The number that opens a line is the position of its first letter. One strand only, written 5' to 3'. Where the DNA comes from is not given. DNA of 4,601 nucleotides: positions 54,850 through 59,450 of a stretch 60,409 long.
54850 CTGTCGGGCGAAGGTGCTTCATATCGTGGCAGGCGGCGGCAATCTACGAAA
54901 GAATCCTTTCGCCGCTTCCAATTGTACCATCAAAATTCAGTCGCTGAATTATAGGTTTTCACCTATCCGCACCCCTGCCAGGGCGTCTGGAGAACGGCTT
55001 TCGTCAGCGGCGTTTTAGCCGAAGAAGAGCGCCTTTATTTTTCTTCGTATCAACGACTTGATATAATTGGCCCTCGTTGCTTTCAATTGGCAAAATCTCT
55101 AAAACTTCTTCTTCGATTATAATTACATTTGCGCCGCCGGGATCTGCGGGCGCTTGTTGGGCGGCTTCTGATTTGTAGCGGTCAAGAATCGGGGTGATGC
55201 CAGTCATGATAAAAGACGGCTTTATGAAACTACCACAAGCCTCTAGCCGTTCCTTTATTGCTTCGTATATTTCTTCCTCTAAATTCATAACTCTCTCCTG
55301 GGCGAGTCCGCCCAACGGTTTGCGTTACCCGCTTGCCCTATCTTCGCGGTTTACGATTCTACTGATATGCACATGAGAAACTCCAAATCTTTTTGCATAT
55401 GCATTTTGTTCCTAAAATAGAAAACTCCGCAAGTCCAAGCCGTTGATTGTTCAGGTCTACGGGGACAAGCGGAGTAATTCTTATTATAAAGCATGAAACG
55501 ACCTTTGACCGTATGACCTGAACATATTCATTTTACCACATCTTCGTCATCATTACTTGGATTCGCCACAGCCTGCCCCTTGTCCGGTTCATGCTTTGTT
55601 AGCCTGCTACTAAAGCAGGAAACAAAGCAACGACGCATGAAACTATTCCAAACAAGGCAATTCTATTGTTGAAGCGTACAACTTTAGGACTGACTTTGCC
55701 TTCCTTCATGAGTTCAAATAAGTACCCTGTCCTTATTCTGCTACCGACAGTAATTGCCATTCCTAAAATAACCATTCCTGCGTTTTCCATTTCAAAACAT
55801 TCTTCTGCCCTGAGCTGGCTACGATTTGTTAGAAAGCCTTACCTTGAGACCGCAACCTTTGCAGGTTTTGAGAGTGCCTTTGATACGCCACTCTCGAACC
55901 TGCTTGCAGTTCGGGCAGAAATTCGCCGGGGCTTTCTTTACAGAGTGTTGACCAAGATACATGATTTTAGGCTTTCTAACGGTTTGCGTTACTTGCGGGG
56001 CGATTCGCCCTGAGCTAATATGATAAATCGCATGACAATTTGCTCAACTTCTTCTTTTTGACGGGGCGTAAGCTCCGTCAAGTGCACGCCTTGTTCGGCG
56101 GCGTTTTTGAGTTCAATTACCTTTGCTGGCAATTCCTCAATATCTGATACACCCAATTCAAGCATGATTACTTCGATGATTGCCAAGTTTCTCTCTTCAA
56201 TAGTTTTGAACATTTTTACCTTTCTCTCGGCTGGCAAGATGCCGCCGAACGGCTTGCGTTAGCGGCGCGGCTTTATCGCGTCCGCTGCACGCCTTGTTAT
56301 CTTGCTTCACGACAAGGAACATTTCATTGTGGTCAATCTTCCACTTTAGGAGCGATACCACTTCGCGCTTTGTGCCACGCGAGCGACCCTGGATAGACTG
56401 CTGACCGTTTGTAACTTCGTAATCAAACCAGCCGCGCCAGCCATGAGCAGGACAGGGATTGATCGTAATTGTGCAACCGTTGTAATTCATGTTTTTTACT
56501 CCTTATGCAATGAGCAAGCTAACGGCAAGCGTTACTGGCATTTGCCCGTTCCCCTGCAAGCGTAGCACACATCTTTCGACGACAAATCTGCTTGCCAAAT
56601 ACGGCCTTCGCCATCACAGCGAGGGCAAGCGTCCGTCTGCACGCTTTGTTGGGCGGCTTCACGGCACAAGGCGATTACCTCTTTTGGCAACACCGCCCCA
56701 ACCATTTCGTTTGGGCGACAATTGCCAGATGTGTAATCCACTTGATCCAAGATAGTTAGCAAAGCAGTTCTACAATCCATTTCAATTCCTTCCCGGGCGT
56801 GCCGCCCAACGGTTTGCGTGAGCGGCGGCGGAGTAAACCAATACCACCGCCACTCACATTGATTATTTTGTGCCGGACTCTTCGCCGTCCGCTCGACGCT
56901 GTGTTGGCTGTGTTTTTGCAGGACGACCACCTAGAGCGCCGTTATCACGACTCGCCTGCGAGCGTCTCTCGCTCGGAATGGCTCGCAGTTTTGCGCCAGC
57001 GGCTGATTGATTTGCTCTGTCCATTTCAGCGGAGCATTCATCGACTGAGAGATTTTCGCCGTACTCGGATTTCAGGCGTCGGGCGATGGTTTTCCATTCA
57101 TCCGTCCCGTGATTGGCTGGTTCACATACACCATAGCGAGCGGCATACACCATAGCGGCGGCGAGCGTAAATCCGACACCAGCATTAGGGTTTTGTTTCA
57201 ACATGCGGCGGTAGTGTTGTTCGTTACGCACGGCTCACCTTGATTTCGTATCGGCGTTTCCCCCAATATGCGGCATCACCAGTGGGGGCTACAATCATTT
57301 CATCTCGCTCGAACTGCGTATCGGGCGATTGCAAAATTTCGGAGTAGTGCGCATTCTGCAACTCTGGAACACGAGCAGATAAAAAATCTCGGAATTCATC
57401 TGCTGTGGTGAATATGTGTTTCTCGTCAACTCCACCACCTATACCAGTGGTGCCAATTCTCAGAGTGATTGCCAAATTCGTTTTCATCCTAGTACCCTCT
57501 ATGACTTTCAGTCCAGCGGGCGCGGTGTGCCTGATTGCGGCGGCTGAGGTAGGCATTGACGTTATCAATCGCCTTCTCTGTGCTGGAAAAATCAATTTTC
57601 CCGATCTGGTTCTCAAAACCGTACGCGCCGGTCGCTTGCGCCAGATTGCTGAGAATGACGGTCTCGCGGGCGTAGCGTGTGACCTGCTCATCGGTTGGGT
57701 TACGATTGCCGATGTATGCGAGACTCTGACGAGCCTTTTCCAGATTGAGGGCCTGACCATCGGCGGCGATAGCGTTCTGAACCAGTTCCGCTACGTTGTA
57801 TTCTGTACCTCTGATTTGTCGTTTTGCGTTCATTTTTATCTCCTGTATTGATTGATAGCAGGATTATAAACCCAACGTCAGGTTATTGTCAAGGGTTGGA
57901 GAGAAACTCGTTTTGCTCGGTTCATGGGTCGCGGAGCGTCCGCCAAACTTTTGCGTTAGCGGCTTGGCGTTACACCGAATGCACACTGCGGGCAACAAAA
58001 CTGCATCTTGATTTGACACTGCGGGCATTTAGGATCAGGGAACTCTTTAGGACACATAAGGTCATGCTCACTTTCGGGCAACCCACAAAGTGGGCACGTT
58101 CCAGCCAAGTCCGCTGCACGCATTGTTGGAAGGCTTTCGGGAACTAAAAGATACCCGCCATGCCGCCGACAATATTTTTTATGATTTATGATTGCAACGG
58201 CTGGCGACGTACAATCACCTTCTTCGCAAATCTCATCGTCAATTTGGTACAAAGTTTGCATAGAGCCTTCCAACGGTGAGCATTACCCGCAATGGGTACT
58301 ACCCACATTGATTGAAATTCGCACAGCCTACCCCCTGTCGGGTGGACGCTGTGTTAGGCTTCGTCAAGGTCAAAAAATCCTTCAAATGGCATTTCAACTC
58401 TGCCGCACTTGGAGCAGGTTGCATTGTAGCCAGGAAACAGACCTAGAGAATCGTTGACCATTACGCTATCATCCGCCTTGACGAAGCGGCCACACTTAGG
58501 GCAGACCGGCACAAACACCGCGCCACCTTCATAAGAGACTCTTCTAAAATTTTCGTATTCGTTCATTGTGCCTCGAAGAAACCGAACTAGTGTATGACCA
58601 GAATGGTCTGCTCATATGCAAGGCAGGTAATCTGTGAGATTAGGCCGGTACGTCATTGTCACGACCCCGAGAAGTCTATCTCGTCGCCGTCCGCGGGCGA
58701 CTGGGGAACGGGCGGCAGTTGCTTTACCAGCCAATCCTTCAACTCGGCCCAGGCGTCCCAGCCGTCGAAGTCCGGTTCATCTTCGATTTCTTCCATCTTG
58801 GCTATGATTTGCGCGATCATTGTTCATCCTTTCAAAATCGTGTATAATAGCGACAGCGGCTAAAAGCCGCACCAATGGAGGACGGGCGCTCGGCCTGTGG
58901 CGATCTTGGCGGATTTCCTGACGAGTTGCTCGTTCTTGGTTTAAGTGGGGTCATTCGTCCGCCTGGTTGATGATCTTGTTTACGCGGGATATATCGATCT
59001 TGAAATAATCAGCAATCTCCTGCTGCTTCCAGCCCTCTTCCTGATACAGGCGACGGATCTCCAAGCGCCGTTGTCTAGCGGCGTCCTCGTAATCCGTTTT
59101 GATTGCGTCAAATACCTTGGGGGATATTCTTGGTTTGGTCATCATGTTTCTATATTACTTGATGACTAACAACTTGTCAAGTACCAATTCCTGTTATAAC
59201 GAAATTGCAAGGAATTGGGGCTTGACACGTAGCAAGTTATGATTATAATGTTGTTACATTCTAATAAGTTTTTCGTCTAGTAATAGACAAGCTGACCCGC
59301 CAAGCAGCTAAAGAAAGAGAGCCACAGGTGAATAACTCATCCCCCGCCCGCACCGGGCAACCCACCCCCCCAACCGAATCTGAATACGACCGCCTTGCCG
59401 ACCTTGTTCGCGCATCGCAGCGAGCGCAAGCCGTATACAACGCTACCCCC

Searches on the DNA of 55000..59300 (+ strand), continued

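Call 53: search_with_rna_model(model_id=R1, sources=[L001, L002, L003, L004, L005, L006, L007, L008, L009, L010, L011, L013, L014, L015, L016, L017, L018, L019, L020, L021, L022, L023, L024, L025, L026, L027, L028, L029, L030, L031, L032, L033, L034, L035, L036, L037, L038, L039, L040, L041, L043, L044, L045, L046, L047, L048, L049, L052, L053, L054, L055, L056, L057, L058], max_evalue=0.001)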
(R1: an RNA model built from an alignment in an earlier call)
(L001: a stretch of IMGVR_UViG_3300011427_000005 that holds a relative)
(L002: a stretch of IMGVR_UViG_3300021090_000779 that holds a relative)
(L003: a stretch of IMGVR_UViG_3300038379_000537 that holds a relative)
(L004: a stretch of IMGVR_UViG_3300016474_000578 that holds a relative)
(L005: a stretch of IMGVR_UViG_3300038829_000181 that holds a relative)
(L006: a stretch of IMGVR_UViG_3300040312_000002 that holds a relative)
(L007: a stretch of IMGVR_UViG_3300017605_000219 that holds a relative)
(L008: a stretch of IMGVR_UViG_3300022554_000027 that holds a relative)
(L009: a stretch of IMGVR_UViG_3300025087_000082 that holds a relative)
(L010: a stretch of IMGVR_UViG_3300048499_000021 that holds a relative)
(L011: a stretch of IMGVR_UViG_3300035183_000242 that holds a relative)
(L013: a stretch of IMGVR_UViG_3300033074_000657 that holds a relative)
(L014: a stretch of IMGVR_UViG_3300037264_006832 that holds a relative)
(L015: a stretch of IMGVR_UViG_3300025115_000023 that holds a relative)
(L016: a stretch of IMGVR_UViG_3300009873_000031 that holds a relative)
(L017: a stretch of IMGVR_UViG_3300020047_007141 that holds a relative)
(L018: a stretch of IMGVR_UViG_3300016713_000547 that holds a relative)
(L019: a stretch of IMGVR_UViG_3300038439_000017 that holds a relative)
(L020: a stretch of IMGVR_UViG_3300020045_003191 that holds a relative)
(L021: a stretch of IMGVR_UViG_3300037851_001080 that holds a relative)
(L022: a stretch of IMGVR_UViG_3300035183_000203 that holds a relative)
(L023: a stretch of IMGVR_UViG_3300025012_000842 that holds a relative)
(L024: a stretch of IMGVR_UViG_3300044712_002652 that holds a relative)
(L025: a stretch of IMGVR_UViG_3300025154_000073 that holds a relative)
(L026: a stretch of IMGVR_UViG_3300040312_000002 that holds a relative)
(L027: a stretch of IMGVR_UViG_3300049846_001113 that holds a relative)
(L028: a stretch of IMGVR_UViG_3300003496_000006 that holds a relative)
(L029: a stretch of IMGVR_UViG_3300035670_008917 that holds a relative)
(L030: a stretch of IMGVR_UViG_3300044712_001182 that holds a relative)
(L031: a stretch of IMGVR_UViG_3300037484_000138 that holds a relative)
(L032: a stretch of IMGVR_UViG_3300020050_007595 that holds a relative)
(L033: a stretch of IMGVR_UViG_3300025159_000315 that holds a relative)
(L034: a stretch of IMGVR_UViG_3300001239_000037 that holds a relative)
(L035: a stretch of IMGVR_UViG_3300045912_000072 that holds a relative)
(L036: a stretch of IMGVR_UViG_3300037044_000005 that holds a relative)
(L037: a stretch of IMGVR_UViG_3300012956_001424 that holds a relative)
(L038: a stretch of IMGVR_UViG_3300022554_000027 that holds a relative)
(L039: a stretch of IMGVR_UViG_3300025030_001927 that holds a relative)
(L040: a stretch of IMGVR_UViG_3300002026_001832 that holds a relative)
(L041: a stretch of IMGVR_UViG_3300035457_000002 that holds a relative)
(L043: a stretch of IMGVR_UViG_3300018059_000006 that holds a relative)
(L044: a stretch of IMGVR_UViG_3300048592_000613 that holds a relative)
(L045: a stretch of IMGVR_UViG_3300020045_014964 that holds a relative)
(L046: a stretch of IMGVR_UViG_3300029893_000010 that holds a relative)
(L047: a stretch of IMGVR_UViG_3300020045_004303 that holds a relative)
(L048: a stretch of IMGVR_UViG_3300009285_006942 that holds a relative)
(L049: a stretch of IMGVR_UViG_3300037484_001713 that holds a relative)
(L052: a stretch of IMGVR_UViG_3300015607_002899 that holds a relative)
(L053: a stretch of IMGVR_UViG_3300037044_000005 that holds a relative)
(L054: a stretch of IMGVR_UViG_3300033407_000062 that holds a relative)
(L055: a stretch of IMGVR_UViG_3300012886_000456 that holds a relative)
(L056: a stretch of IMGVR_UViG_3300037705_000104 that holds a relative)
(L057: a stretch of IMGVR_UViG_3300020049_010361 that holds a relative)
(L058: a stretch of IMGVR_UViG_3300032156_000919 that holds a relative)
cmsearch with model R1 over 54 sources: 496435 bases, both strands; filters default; matches with E-value up to 0.001: 225.
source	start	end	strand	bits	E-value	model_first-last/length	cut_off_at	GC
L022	8737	8867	+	120.8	1.4e-31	1-131/131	no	0.6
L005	691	821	+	114.4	9e-30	1-131/131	no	0.59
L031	216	345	-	114.3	1e-29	1-131/131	no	0.55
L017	4978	5108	+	112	4.5e-29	1-131/131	no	0.6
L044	7536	7666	+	110.5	1.2e-28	1-131/131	no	0.62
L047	1824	1954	+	109.1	2.9e-28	1-131/131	no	0.57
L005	1997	2127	+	100.7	6.8e-26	1-131/131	no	0.64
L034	11121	11250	-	99.8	1.3e-25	1-131/131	no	0.58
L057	12697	12826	+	99.7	1.3e-25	1-131/131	no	0.58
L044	8154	8284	+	98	4.1e-25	1-131/131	no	0.59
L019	480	610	-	97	7.7e-25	1-131/131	no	0.59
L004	6069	6197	+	94.2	4.8e-24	1-131/131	no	0.59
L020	5264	5393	-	92.1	1.9e-23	1-131/131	no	0.62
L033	396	523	-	92.1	1.9e-23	1-131/131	no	0.55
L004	4705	4834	+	91.4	2.9e-23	1-131/131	no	0.45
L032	4633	4761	+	89.2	1.2e-22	1-131/131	no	0.52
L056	2820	2950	-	88.5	2e-22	1-131/131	no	0.57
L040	4918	5046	-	87.7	3.3e-22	1-131/131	no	0.59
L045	134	262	+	86.2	8.5e-22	1-131/131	no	0.6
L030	8092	8220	+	85.8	1.1e-21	1-131/131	no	0.62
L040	5665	5794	-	85.1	1.8e-21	1-131/131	no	0.56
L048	7008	7136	-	84.9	2.1e-21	1-131/131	no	0.58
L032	7954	8082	+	84.4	2.9e-21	1-131/131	no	0.52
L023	7075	7203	-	84.2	3.1e-21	1-131/131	no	0.51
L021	11438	11567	-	83.2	6.2e-21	1-131/131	no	0.55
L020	6001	6091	-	82.9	7.7e-21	1-131/131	no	0.64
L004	5049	5177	+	82.6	9.4e-21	1-131/131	no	0.6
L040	6225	6332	-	80.1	4.7e-20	1-131/131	no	0.55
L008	63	154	+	77.6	2.4e-19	1-131/131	no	0.6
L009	2217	2346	-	77.5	2.5e-19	1-131/131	no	0.63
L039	7479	7608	+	77.5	2.5e-19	1-131/131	no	0.63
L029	7555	7682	+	76.8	3.9e-19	1-131/131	no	0.59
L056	822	952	-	76.7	4.2e-19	1-131/131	no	0.63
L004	5690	5779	+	76.5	4.7e-19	1-131/131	no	0.63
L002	5191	5282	-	76.2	5.8e-19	1-131/131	no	0.59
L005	1587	1716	+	76.1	6.3e-19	1-131/131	no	0.53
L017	1955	2084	+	75.7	8.4e-19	1-131/131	no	0.54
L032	5169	5298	+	75.7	8.4e-19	1-131/131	no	0.54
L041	2593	2691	+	75.5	9.1e-19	1-131/131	no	0.58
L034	10786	10914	-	75.5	9.2e-19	1-131/131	no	0.53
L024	10304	10395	+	75.4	1e-18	1-131/131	no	0.6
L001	8041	8168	+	75.4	1e-18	1-131/131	no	0.57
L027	6722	6850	+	74.9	1.3e-18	1-131/131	no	0.5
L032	6173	6300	+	73.4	3.7e-18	1-131/131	no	0.57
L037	4592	4683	-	73.1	4.3e-18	1-131/131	no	0.61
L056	1761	1857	-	73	4.9e-18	1-131/131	no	0.61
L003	5942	6067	+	72.8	5.4e-18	1-131/131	no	0.57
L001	9764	9891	+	72.7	5.8e-18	1-131/131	no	0.61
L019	3016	3141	-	72.4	6.9e-18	1-131/131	no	0.6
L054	1724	1834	-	72.3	7.4e-18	1-131/131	no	0.55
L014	4134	4244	-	72.3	7.6e-18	1-131/131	no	0.53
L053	13768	13860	-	71.8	1e-17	1-131/131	no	0.57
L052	10146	10274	-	71.7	1.1e-17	1-131/131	no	0.57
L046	1768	1897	-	71.3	1.4e-17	1-131/131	no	0.56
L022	9292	9399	+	71.2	1.5e-17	1-131/131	no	0.61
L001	8618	8748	+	71.1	1.6e-17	1-131/131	no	0.56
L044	9084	9194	+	71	1.7e-17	1-131/131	no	0.59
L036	5039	5131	+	71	1.7e-17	1-131/131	no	0.59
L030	7424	7531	+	70.7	2.1e-17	1-131/131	no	0.6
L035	1721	1846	-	70.4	2.6e-17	1-131/131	no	0.61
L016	2538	2663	+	69.7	4e-17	1-131/131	no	0.59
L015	1812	1906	+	69.5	4.8e-17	1-131/131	no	0.53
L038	1977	2105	-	69.5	4.8e-17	1-131/131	no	0.57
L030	8440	8547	+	69.4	4.8e-17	1-131/131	no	0.57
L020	5675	5786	-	68.9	6.9e-17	1-131/131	no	0.5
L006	4763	4873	-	68.9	7e-17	1-131/131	no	0.58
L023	4155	4249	-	68.8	7.3e-17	1-131/131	no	0.54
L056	2330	2427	-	68.8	7.3e-17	1-131/131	no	0.6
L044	8542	8632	+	68.5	8.7e-17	1-131/131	no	0.6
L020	6851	6976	-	68.4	9.7e-17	1-131/131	no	0.55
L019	1396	1488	-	68.2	1.1e-16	1-131/131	no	0.55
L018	82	172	+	67.8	1.4e-16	1-131/131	no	0.64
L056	2065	2188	-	67.8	1.4e-16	1-131/131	no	0.56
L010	11668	11778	-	67.7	1.5e-16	1-131/131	no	0.49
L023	5565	5690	-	67.6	1.6e-16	1-131/131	no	0.56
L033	1155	1283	-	67.5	1.7e-16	1-131/131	no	0.48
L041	5229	5339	+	67.2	2.1e-16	1-131/131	no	0.53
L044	9754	9862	+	67.1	2.1e-16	1-131/131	no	0.62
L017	2983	3110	+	67.1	2.2e-16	1-131/131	no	0.58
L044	7808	7934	+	67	2.3e-16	1-131/131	no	0.53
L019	1985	2077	-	66.7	2.8e-16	1-131/131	no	0.6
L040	5962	6085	-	66.3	3.7e-16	1-131/131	no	0.56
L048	6680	6804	-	66.3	3.7e-16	1-131/131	no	0.55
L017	408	506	+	66.3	3.8e-16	1-131/131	no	0.49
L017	1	126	+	66.2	4e-16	5-131/131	5'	0.52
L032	5438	5561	+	66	4.4e-16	1-131/131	no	0.56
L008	373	499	+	65.5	6.1e-16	1-131/131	no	0.55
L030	6671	6803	+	65.4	6.8e-16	1-131/131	no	0.53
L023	5832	5938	-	65.2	7.7e-16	1-131/131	no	0.55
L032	8241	8338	+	64.2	1.5e-15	1-131/131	no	0.6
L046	1115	1232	-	64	1.7e-15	1-131/131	no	0.47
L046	2036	2149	-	63.8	1.9e-15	1-131/131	no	0.56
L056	1403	1497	-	63.8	1.9e-15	1-131/131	no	0.48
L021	12080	12177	-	63.7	2e-15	1-131/131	no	0.58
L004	3952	4077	+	63.4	2.5e-15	1-131/131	no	0.52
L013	11220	11345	+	63.1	3e-15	1-131/131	no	0.57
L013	10638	10763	+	63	3.3e-15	1-131/131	no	0.6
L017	1696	1812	+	62.5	4.3e-15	1-131/131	no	0.52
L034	10453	10545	-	62.4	4.7e-15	1-131/131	no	0.52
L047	919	1015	+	62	6e-15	1-131/131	no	0.45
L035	1410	1535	-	61.9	6.4e-15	1-131/131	no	0.56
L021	10510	10604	-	61.5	8.2e-15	1-131/131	no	0.54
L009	2822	2944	-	61.3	9.7e-15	1-131/131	no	0.54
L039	6881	7003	+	61.3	9.7e-15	1-131/131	no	0.54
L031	931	1056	-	61.2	1e-14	1-131/131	no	0.54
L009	3157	3268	-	61.1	1.1e-14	1-131/131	no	0.55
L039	6557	6668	+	61.1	1.1e-14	1-131/131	no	0.55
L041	6893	7016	+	60.8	1.3e-14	1-131/131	no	0.59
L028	2585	2716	-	60.7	1.4e-14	1-131/131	no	0.58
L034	11794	11920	-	60.6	1.5e-14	1-131/131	no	0.6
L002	5858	5980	-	60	2.2e-14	1-131/131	no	0.56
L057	12967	13091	+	60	2.3e-14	1-131/131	no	0.5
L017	2224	2347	+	59.8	2.6e-14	1-131/131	no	0.56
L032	6511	6602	+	59.6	2.9e-14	1-131/131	no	0.62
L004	4363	4494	+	59.6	3e-14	1-131/131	no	0.52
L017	3548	3653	+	59.5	3e-14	1-131/131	no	0.55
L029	6674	6766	+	59.5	3.1e-14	1-131/131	no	0.56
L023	6146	6236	-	59.2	3.7e-14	1-131/131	no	0.62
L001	8328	8420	+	58.9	4.6e-14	1-131/131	no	0.57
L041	6591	6683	+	58.6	5.4e-14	1-131/131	no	0.54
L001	8955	9080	+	58.5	5.8e-14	1-131/131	no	0.6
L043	1132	1223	-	58.5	6e-14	1-131/131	no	0.61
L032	4901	5026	+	58.4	6.5e-14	1-131/131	no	0.5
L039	5112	5241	+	58.3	7e-14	1-131/131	no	0.58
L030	9033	9144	+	56.6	2.1e-13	1-131/131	no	0.5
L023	7343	7434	-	56.6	2.1e-13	1-131/131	no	0.54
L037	4168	4296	-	56.4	2.3e-13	1-131/131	no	0.53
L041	1888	1982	+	56.4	2.4e-13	1-131/131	no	0.51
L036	5277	5405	+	56.2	2.7e-13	1-131/131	no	0.48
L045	438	565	+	55.7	3.6e-13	1-131/131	no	0.47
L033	1465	1586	-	55.7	3.6e-13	1-131/131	no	0.56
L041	2262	2388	+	55.7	3.8e-13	1-131/131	no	0.56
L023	3379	3503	-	55.6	3.9e-13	1-131/131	no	0.56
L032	7310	7416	+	55.6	3.9e-13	1-131/131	no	0.57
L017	4228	4355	+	55.6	4e-13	1-131/131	no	0.62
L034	2294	2428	-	55.3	4.7e-13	1-131/131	no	0.52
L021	11746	11873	-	54.5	8e-13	1-131/131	no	0.56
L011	12540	12663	-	54.4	8.4e-13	1-131/131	no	0.56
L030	6952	7074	+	54.2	9.6e-13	1-131/131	no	0.58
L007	1286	1411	-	53.9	1.2e-12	1-131/131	no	0.53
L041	3940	3999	+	53.6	1.5e-12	1-131/131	no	0.63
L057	13238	13371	+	53.3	1.8e-12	1-131/131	no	0.55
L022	10068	10160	+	53.1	2e-12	1-131/131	no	0.61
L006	3881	4009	-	53.1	2.1e-12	1-131/131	no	0.57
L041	3088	3182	+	52.9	2.3e-12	1-131/131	no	0.48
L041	4474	4597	+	52.8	2.4e-12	1-131/131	no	0.57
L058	12045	12165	+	52.7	2.6e-12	1-131/131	no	0.6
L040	3857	3949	-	52.6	2.7e-12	1-131/131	no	0.54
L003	7360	7449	+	52.3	3.3e-12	1-131/131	no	0.57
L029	6151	6267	+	51.9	4.5e-12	1-131/131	no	0.54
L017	713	839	+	51.3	6.4e-12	1-131/131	no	0.62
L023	6428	6558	-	50.6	1e-11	1-131/131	no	0.56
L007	1551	1674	-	50.6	1.1e-11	1-131/131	no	0.54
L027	6448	6575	+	50.5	1.1e-11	1-131/131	no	0.54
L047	2817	2943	+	50.2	1.4e-11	1-131/131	no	0.5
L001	7146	7250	+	50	1.6e-11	1-131/131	no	0.57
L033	161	251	-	49.8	1.7e-11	1-131/131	no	0.63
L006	3436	3527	-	49.6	2e-11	1-131/131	no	0.59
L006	5538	5627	-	49.5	2.2e-11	1-131/131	no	0.57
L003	6294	6404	+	49.4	2.3e-11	1-131/131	no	0.5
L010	12504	12593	-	48.5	4.2e-11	1-131/131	no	0.57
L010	13322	13411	-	48.4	4.3e-11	1-131/131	no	0.59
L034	12123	12213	-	48.3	4.8e-11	1-131/131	no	0.55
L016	2809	2939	+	48.1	5.3e-11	1-131/131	no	0.49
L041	4141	4266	+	48.1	5.4e-11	1-131/131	no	0.52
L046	2717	2843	-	48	5.5e-11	1-131/131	no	0.57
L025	1488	1609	+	47.6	7.3e-11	1-131/131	no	0.52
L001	5754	5873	+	47.5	7.8e-11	1-131/131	no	0.54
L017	1434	1560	+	47.4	8.5e-11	1-131/131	no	0.59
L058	11412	11470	+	47.3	8.5e-11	1-131/131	no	0.66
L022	9610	9708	+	47.2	9.5e-11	1-131/131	no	0.62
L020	6430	6564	-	46.7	1.3e-10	1-131/131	no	0.59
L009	3397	3509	-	46.3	1.7e-10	1-131/131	no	0.57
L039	6316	6428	+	46.3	1.7e-10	1-131/131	no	0.57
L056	1160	1267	-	46.1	1.9e-10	1-131/131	no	0.57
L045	777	902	+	46.1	1.9e-10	1-131/131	no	0.56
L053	13507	13625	-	45.6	2.7e-10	1-131/131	no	0.52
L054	2286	2379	-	45.6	2.7e-10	1-131/131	no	0.65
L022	10411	10503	+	45.2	3.5e-10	1-131/131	no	0.65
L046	634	769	-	43.8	8.6e-10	1-131/131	no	0.5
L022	9042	9151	+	43.7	9.2e-10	1-131/131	no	0.65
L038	6585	6710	+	43.1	1.3e-09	1-131/131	no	0.57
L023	3644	3756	-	43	1.5e-09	1-131/131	no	0.58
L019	1051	1145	-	42.9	1.5e-09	1-131/131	no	0.6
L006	4149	4270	-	42.4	2.2e-09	1-131/131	no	0.51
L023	3887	4017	-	42.3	2.2e-09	1-131/131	no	0.57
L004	6816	6942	+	42.1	2.5e-09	1-131/131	no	0.59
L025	1246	1338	+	41.9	2.9e-09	1-131/131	no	0.55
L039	5454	5580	+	41.8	3.1e-09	1-131/131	no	0.61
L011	13128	13254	-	41.8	3.2e-09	1-131/131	no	0.59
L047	2170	2302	+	41.5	3.9e-09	1-131/131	no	0.56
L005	1188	1296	+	41.5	4e-09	1-131/131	no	0.51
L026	48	161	-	41.3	4.4e-09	1-131/131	no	0.54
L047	2442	2578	+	41.3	4.4e-09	1-131/131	no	0.53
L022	9838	9928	+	40.9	5.5e-09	1-131/131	no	0.6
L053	14221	14343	-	40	1e-08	1-131/131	no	0.55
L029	6475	6523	+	38.9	2.1e-08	1-131/131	no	0.55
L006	4423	4546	-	38.3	3e-08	1-131/131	no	0.54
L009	1954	2077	-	37.4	5.5e-08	1-131/131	no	0.56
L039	7748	7871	+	37.4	5.5e-08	1-131/131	no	0.56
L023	5292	5423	-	37.1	7e-08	1-131/131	no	0.59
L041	5481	5605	+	37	7.3e-08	1-131/131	no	0.54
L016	3602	3714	+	36.1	1.3e-07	1-131/131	no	0.56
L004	5322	5450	+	35.6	1.8e-07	1-131/131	no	0.56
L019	1665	1777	-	35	2.6e-07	1-131/131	no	0.57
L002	4925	5054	-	34.6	3.5e-07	1-131/131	no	0.53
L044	10445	10518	+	34.5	3.7e-07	1-131/131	no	0.61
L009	3975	4102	-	34.1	4.8e-07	1-131/131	no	0.55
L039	5723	5850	+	34.1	4.8e-07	1-131/131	no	0.55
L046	1444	1537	-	33.4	7.7e-07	1-131/131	no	0.54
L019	776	890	-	32.3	1.6e-06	1-131/131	no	0.5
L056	4054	4219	-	32.1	1.7e-06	1-131/131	no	0.52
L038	13302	13425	+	31.9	2e-06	1-131/131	no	0.5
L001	10077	10180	+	30.6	4.7e-06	11-119/131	no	0.56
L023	4746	4865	-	30.2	6e-06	1-131/131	no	0.51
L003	6967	7057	+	29.4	1.1e-05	1-131/131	no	0.62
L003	6653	6753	+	29.3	1.1e-05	1-131/131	no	0.64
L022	10410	10502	-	28.3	2.1e-05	1-131/131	no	0.65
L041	6202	6330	+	28.1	2.4e-05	1-131/131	no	0.52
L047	370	464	+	28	2.6e-05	1-131/131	no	0.52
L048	6371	6463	-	27.2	4.3e-05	1-131/131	no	0.59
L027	7097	7170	+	25.8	0.00011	1-131/131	no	0.62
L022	10795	10865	+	25.5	0.00013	1-131/131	no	0.61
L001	10397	10475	+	24.3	0.00029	1-131/131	no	0.58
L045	1127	1224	+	23.1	0.0006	1-108/131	3'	0.51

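Call 68: search_dna_similar(query=window:55970-56910:-, collection=phages, mode=distant, max_evalue=0.001, max_rows=15)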
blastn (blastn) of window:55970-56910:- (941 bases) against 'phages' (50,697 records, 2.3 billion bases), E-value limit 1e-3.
Records with a match: 4; places in all: 4; records where one place covers at least 80% of the query: 0.
Best place of each record, by identity: 60-80% 4.
By first word of the organism name: Caudoviricetes 4.
By host as written in the record: - 4.
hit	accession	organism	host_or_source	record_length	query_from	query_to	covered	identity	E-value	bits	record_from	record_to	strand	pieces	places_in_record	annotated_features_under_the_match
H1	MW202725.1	Caudoviricetes sp.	Manatee Spring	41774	6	130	13%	70.1%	4e-5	56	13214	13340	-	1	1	zinc ribbon domain protein | hypothetical protein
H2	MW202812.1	Caudoviricetes sp.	Manatee Spring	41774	6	130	13%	70.1%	4e-5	56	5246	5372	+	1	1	zinc ribbon domain protein | hypothetical protein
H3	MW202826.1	Caudoviricetes sp.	Manatee Spring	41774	6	130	13%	70.1%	4e-5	56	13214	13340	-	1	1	zinc ribbon domain protein | hypothetical protein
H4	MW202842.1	Caudoviricetes sp.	Manatee Spring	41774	6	130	13%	70.1%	4e-5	56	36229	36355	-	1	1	zinc ribbon domain protein | hypothetical protein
